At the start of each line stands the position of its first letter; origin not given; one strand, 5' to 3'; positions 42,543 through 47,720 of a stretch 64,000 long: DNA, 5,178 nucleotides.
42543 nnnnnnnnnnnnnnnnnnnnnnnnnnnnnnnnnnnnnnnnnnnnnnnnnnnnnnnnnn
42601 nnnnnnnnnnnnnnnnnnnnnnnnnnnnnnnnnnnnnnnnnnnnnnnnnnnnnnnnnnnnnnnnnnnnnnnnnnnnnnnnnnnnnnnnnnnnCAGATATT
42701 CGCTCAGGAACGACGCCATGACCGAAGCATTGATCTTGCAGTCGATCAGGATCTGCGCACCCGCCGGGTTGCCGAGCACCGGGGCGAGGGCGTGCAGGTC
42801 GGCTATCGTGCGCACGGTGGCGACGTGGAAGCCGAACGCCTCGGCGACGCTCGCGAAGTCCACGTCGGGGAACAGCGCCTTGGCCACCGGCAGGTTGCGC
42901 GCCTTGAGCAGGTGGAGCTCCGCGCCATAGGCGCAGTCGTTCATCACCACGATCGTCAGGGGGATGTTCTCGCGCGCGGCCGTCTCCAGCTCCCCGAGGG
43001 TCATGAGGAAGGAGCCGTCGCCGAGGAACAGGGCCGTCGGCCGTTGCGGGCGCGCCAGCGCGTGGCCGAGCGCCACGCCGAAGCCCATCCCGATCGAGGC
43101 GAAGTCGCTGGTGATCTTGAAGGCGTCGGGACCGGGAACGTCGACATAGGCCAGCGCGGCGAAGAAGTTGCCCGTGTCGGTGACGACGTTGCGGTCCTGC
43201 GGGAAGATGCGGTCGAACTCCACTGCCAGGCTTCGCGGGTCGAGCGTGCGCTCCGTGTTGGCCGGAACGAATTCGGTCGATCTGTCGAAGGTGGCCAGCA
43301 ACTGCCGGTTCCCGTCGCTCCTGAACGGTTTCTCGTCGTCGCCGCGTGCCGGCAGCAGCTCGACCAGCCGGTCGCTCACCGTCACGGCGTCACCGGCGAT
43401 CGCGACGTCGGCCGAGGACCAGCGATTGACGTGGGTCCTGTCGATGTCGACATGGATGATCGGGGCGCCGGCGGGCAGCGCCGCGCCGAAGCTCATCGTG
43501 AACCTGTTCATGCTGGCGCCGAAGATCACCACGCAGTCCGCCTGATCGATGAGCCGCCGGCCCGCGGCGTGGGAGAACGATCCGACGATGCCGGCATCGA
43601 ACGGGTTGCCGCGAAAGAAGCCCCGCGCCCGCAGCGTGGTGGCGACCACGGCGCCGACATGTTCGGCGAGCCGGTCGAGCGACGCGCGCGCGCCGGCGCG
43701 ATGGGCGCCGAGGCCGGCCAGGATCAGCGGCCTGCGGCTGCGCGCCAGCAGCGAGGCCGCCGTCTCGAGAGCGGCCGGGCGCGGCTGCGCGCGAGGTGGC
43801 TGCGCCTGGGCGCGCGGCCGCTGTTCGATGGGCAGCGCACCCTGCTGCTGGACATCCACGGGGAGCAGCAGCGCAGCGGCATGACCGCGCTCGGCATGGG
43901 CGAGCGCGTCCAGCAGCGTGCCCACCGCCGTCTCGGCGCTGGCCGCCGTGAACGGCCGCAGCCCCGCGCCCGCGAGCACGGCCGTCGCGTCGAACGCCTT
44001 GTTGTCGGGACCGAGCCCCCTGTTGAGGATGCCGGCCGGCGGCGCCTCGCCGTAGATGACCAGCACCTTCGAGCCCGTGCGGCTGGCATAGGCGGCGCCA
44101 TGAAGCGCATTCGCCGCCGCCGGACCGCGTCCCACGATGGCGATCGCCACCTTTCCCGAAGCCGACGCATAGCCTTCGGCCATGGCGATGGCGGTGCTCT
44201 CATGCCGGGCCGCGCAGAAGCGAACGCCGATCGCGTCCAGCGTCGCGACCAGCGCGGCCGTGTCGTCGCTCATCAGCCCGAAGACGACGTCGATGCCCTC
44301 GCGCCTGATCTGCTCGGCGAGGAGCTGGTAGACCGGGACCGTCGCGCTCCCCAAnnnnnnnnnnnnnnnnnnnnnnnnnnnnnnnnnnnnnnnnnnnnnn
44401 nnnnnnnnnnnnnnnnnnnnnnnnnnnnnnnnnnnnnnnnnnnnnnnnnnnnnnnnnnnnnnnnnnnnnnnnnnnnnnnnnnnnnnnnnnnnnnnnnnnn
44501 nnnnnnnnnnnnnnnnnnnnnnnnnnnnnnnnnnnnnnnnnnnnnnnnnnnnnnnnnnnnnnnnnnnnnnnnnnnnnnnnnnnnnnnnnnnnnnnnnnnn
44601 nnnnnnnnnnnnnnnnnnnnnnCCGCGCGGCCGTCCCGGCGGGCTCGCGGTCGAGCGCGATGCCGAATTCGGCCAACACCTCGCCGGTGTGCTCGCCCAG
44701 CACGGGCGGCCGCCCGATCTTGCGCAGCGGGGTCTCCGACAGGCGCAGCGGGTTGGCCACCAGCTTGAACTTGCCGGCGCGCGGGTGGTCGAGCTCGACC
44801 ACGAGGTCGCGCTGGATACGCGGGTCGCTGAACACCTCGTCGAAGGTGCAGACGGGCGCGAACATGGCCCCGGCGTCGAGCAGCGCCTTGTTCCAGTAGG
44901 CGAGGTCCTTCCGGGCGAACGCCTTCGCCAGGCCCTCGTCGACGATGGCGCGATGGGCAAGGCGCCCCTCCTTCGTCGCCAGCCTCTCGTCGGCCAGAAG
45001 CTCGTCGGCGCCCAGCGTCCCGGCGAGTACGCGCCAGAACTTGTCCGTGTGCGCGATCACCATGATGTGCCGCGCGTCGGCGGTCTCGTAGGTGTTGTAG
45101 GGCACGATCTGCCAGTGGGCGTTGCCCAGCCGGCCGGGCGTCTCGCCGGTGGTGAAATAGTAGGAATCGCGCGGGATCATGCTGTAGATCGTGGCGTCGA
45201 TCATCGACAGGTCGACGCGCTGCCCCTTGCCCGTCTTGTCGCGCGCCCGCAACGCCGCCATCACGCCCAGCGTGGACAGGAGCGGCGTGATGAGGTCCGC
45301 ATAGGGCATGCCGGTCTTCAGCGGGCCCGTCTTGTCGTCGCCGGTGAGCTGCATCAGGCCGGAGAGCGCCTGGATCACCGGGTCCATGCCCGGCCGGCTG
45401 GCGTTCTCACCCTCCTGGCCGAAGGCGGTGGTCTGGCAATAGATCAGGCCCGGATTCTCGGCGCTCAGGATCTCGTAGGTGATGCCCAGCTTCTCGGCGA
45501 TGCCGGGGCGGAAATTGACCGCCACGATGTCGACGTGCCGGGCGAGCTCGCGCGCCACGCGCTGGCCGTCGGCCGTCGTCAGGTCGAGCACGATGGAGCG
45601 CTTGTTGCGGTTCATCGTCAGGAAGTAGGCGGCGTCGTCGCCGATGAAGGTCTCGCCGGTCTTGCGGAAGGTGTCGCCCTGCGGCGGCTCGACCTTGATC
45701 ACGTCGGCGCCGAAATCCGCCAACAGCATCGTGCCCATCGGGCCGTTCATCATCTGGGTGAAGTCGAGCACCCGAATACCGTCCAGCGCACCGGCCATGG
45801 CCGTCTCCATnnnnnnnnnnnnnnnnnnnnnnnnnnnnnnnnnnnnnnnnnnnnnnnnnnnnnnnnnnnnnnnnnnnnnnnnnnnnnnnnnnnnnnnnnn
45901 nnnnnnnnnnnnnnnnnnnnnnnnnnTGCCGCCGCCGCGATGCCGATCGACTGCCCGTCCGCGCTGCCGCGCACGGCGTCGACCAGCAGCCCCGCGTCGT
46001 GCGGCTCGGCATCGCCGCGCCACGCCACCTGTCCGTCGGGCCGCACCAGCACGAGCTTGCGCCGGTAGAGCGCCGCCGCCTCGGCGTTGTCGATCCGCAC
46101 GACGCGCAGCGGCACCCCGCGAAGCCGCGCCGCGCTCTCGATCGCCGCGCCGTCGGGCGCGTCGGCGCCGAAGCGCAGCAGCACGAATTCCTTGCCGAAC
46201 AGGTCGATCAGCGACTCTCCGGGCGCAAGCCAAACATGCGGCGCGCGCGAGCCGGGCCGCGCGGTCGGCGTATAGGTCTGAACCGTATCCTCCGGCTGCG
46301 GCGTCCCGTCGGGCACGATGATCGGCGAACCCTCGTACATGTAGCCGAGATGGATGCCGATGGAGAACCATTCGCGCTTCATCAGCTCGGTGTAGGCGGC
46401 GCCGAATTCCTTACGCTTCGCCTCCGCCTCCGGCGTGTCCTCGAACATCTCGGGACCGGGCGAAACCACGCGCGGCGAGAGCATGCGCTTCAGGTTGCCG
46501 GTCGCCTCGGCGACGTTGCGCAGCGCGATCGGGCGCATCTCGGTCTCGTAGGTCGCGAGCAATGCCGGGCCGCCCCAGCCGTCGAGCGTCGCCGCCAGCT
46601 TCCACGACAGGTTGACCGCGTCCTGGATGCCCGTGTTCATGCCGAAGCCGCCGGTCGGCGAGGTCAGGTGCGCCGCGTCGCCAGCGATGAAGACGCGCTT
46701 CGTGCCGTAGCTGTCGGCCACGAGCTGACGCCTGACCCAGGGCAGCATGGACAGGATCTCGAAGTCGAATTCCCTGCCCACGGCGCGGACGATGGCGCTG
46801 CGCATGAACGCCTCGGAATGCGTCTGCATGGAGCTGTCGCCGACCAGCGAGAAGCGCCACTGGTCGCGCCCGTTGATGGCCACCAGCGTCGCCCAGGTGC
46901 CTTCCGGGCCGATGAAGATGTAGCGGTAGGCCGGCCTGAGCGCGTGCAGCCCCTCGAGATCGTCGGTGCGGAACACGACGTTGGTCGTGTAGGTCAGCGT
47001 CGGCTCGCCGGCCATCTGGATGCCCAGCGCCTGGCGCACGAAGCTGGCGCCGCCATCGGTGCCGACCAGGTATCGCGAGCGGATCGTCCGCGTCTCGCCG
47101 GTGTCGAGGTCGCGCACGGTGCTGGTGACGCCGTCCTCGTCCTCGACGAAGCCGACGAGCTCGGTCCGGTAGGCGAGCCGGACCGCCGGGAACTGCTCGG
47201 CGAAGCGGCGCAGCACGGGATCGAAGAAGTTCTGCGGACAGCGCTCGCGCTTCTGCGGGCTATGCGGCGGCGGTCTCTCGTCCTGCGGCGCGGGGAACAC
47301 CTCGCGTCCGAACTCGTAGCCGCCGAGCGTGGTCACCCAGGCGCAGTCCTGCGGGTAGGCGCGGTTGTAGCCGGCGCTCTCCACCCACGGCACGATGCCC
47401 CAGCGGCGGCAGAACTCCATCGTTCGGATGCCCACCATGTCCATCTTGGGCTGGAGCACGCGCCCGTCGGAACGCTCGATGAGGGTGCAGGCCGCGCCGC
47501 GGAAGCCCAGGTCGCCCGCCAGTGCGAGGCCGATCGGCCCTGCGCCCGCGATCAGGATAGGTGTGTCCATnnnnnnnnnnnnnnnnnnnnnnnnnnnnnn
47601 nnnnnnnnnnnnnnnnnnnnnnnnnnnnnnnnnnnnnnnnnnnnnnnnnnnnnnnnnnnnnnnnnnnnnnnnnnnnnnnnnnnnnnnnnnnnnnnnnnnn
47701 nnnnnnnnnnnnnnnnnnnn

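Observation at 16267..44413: A 28-kb MarR regulon readable from the DNA: about 7 copies of ATCAG-YATR-CTGAT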

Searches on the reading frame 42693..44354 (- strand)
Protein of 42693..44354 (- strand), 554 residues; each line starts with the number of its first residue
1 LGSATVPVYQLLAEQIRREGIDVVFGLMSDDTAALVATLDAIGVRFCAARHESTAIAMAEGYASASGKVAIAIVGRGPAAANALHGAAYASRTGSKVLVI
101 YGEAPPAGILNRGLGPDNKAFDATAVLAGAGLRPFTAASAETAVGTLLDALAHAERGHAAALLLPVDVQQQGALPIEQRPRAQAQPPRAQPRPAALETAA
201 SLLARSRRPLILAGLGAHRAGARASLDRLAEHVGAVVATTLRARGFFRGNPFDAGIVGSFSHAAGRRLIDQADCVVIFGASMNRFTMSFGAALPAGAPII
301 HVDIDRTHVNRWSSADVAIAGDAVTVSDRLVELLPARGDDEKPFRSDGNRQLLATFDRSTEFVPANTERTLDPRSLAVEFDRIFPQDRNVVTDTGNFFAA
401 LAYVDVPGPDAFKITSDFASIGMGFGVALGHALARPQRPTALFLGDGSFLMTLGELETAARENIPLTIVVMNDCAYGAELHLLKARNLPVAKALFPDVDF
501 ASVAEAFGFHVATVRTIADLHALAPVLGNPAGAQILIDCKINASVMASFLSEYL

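Call 7: search_protein_families(library=pfam, proteins=[window:42693-44354:-])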
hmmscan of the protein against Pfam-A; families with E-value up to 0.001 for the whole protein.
window:42693-44354:- (554 aa): 3 families
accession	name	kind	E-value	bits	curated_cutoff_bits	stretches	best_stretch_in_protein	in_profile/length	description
PF00205.28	TPP_enzyme_M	-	1.9e-29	102.6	30.4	1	197-327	2-134/137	Thiamine pyrophosphate enzyme, central domain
PF02775.26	TPP_enzyme_C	-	4.7e-25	88.6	21.9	1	394-522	2-135/151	Thiamine pyrophosphate enzyme, C-terminal TPP binding domain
PF02776.23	TPP_enzyme_N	-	1.2e-22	80.3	26.8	1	9-106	4-102/119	Thiamine pyrophosphate enzyme, N-terminal TPP binding domain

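Call 26: search_protein_families(library=ncbifam, proteins=[window:42693-44354:-], max_evalue=0.00001)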
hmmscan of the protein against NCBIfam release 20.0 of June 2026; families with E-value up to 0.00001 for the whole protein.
window:42693-44354:- (554 aa): 53 families (the best 25 are shown)
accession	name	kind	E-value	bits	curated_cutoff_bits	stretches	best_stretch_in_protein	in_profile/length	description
NF005712.0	PRK07524.1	subfamily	1.2e-60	205.5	500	1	9-522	6-511/536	5-guanidino-2-oxopentanoate decarboxylase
NF005470.0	PRK07064.1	equivalog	6.6e-60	203.7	495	1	7-523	6-512/552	thiamine pyrophosphate-binding protein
NF006122.0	PRK08266.1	subfamily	1.6e-59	201.9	571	1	10-545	8-528/543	hypothetical protein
NF006187.0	PRK08322.1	equivalog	7.7e-58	196.2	509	1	10-548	6-535/548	acetolactate synthase large subunit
NF005713.0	PRK07525.1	subfamily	7.1e-57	193.1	620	1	12-521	12-539/592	sulfoacetaldehyde acetyltransferase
TIGR00118.1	acolac_lg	equivalog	5.1e-56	190.3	538.35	1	10-542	5-535/557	biosynthetic-type acetolactate synthase large subunit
NF004919.0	PRK06276.1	equivalog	6.1e-51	173.4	866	1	13-521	8-519/582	acetolactate synthase large subunit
TIGR03457.1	sulphoacet_xsc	equivalog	1.7e-50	172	676.4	1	13-521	9-534/579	sulfoacetaldehyde acetyltransferase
NF004710.0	PRK06048.1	equivalog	9.9e-49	166.2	976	1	11-540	13-540/561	acetolactate synthase large subunit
NF006052.0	PRK08199.1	subfamily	5.9e-48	163.5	539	1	10-545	12-541/559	thiamine pyrophosphate protein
NF004516.0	PRK05858.1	equivalog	2e-47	162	587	1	10-521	15-516/548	acetolactate synthase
NF004772.0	PRK06112.1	subfamily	6.9e-47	160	673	1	8-540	16-558/578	acetolactate synthase catalytic subunit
NF006016.1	PRK08155.1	equivalog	5.4e-46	157.2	870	1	10-545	7-538/554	acetolactate synthase large subunit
NF004807.0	PRK06154.1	equivalog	6e-46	157.2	607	1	8-520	22-531/565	thiamine pyrophosphate-requiring protein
NF006524.0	PRK08978.1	equivalog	1.7e-45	155.3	738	1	10-528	5-513/548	acetolactate synthase 2 catalytic subunit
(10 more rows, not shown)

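Call 74: search_solved_structures(query=window:42693-44354:-, max_evalue=1e-40)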
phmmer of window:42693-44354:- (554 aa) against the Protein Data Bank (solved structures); distinct sequences matched with E-value up to 1e-40: 2.
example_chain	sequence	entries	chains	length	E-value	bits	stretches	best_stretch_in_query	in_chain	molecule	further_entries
8xod_A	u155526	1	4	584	1.9e-41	145.8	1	3-545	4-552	BbmA-G484F complex with CBOA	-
8x3x_A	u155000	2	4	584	6.2e-41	144.1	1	3-545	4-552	BbmA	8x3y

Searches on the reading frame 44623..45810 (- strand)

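Call 7: search_protein_families(library=pfam, proteins=[window:44623-45810:-])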
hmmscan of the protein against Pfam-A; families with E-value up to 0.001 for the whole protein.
window:44623-45810:- (396 aa): 1 family
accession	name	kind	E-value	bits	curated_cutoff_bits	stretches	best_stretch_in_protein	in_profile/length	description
PF02515.22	CoA_transf_3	-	1.8e-122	409.5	23.3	1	9-375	1-366/366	CoA-transferase family III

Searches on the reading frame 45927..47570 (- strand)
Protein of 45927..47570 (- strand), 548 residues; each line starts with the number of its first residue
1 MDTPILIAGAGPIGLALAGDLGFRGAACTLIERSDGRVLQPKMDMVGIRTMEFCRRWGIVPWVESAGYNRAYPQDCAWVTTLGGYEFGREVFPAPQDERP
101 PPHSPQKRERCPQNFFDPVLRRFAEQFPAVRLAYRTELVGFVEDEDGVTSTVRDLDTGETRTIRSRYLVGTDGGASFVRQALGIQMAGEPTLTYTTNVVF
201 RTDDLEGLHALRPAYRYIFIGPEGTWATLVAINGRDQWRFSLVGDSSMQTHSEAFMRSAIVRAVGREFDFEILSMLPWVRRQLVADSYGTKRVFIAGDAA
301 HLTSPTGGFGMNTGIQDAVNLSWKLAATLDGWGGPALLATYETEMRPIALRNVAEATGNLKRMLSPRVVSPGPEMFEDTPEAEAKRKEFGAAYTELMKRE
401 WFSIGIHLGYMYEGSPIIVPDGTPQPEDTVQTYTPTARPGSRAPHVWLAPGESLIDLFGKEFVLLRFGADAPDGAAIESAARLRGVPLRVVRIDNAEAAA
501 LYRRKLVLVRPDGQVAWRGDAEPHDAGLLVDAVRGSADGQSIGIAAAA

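Call 7: search_protein_families(library=pfam, proteins=[window:45927-47570:-])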
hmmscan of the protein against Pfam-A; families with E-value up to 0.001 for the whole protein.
window:45927-47570:- (548 aa): 2 families
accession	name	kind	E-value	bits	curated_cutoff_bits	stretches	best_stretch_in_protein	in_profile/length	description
PF01494.25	FAD_binding_3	-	3.3e-71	240.8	22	1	2-355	1-348/349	FAD binding domain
PF21274.3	Rng_hyd_C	-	7.9e-14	52.3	27.5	1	437-532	2-99/107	Aromatic-ring hydroxylase, C-terminal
